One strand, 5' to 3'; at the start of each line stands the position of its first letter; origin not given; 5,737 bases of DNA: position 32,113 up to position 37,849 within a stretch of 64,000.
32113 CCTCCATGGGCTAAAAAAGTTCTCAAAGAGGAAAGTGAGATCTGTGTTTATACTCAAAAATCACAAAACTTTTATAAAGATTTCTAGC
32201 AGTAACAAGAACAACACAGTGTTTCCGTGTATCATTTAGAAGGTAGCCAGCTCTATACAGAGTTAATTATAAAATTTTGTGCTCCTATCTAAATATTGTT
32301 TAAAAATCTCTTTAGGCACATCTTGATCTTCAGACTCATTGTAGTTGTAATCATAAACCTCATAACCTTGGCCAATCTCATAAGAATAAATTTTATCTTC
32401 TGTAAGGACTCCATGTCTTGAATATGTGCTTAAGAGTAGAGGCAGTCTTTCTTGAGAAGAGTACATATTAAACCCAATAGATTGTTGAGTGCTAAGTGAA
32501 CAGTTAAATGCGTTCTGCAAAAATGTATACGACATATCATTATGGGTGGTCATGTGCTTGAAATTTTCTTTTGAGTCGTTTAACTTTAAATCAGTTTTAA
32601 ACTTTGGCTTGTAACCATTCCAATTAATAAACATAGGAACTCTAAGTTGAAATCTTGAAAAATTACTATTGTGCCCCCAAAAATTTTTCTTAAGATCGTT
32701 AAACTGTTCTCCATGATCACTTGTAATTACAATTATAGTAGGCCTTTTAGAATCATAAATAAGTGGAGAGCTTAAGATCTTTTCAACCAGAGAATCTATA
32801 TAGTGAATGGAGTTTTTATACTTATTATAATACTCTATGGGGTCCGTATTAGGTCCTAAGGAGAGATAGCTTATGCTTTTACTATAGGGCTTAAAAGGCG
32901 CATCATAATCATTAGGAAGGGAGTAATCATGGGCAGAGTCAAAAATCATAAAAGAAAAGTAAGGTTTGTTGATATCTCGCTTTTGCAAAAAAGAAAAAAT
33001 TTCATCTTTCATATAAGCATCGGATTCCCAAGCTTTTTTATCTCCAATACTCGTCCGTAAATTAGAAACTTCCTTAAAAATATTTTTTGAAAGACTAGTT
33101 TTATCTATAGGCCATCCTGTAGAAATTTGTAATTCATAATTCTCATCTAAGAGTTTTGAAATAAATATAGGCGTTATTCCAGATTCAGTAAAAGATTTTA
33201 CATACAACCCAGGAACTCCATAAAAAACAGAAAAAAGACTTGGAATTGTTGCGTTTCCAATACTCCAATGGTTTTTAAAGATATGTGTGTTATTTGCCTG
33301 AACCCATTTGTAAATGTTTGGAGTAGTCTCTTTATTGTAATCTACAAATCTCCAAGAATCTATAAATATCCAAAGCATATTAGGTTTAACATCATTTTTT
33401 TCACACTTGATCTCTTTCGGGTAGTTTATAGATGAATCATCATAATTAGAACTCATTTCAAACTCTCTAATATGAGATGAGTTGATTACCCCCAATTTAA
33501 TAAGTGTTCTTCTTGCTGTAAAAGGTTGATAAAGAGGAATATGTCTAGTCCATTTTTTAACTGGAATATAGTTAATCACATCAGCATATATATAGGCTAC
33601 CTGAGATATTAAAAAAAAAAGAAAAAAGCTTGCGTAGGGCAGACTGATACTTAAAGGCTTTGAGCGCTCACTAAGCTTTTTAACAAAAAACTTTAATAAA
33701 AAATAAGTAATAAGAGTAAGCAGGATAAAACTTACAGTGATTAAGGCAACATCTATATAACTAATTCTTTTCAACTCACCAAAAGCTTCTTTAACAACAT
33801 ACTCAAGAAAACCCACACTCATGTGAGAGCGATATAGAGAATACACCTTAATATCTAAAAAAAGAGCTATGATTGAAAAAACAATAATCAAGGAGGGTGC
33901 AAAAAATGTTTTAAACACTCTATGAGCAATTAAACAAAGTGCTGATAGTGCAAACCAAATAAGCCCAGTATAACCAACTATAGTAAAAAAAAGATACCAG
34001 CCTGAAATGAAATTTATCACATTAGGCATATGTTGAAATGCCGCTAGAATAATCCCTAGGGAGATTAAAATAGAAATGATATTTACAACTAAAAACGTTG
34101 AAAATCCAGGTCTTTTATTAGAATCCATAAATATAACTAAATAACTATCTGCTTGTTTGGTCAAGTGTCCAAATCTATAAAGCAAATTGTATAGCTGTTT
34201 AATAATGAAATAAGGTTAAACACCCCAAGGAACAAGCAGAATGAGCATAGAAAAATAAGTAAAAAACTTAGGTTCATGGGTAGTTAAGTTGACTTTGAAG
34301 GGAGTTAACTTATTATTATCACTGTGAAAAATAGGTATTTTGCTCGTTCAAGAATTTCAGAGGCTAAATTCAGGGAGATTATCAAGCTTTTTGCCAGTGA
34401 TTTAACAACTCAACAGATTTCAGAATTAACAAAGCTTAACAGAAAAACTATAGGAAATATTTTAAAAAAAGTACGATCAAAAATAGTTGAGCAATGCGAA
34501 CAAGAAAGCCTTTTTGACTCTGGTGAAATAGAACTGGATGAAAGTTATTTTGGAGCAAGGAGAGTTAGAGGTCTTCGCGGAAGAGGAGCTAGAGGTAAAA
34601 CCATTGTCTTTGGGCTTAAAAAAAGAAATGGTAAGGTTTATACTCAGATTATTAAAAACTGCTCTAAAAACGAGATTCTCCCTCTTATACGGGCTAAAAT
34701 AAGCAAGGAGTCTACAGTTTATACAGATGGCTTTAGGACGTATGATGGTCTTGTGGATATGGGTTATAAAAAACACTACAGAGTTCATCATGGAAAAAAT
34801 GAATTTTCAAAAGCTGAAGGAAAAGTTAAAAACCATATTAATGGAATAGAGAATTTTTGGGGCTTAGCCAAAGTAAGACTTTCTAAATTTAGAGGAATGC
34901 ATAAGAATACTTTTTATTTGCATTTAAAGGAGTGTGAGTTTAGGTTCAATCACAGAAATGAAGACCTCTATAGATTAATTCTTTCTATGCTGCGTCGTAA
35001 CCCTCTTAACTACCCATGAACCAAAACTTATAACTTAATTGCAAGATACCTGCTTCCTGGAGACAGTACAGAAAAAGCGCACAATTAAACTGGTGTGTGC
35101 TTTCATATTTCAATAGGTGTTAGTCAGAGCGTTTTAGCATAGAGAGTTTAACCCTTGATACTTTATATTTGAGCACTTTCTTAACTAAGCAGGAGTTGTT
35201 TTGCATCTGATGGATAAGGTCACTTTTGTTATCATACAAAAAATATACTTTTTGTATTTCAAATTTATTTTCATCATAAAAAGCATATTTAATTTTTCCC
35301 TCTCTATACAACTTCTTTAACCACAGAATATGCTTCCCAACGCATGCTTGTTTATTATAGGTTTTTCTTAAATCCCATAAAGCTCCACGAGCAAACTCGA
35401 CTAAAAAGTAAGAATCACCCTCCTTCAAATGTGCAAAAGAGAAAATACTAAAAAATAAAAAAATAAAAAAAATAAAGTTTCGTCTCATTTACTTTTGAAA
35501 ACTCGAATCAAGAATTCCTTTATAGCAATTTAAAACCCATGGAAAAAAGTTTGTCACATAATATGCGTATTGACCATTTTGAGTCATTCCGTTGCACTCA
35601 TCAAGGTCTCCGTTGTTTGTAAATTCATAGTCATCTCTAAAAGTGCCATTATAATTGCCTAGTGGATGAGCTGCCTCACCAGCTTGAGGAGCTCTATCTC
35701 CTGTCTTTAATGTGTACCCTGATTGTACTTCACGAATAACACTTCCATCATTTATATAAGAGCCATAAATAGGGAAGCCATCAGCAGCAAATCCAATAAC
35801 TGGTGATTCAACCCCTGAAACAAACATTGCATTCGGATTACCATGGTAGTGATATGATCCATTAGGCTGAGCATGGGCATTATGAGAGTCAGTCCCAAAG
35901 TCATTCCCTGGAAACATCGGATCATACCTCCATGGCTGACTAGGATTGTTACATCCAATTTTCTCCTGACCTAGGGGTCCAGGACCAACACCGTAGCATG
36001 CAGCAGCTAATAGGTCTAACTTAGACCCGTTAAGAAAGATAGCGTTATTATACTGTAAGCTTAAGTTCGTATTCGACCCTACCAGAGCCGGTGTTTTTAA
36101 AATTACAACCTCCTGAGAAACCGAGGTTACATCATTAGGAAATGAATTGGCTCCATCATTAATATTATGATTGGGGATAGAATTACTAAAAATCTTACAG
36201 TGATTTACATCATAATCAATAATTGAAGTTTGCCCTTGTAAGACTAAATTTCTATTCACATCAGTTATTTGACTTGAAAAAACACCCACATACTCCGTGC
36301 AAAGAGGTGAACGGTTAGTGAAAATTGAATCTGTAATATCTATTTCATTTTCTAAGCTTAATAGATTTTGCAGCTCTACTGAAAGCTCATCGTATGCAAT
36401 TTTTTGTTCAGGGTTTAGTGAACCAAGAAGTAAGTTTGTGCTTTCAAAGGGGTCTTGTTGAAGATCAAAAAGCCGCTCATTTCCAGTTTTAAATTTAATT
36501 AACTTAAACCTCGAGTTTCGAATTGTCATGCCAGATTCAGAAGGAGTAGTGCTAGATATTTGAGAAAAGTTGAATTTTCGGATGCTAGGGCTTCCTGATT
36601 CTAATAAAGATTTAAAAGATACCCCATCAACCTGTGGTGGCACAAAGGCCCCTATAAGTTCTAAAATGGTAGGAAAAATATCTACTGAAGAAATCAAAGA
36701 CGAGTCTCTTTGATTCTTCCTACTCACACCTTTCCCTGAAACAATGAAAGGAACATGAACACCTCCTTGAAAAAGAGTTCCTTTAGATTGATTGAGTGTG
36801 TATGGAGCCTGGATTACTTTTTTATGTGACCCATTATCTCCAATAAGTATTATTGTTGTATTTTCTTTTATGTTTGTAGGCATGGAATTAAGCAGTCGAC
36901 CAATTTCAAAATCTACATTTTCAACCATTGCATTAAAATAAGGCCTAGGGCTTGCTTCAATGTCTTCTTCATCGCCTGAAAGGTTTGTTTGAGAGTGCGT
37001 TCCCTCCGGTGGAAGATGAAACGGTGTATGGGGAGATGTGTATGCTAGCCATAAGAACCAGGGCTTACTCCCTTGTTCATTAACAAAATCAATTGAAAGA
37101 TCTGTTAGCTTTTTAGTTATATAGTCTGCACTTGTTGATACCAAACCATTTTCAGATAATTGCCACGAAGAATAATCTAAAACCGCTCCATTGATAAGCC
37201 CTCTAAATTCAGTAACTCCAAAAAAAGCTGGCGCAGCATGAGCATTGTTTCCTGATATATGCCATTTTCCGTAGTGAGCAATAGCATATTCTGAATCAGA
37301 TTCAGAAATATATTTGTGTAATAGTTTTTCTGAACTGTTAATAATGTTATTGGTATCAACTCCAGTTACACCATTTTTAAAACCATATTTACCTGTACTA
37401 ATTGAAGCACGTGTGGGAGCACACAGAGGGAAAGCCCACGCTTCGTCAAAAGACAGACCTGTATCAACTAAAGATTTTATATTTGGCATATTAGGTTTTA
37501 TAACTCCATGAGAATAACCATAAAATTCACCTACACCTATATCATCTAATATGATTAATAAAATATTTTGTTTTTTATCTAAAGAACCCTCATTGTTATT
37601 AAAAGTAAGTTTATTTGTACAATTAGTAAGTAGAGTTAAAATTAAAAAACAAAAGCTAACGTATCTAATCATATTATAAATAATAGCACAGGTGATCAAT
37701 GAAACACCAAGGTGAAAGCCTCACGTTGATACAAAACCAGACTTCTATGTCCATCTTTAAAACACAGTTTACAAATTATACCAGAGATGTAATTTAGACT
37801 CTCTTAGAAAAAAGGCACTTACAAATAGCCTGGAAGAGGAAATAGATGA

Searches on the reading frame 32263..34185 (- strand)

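Call 50: search_protein_families(library=ncbifam, proteins=[window:32263-34185:-], max_evalue=0.00001)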
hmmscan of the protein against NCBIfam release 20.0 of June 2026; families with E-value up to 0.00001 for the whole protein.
window:32263-34185:- (640 aa): 3 families
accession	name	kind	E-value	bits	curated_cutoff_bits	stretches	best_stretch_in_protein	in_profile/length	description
NF038282.1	LapC_YejM_PbgA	exception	1e-38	133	825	1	62-634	59-577/584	LPS biosynthesis-modulating metalloenzyme YejM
NF010322.0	PRK13759.1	equivalog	5.9e-06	25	481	0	454-526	268-337/486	arylsulfatase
NF008593.0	PRK11560.1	equivalog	6.9e-06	24.6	493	1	451-550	429-518/563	kdo(2)-lipid A phosphoethanolamine 7''-transferase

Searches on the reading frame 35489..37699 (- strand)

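Call 50: search_protein_families(library=ncbifam, proteins=[window:35489-37699:-], max_evalue=0.00001)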
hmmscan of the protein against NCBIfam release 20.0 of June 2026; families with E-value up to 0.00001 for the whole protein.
window:35489-37699:- (736 aa): 4 families
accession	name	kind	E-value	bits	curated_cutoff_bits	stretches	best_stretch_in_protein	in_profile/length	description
NF010322.0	PRK13759.1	equivalog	3.8e-30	104.8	481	1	244-424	260-437/486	arylsulfatase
TIGR03417.1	chol_sulfatase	equivalog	1e-25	90.6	433.45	2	241-440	242-433/500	choline-sulfatase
NF045661.1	HdlasePehA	equivalog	3.1e-22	78.9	900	1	244-423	274-464/506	phosphoric/sulfuric ester hydrolase PehA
NF052527.1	Mn_arylsulf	exception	1.6e-16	60.3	850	1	257-424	269-432/479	manganese-dependent arylsulfatase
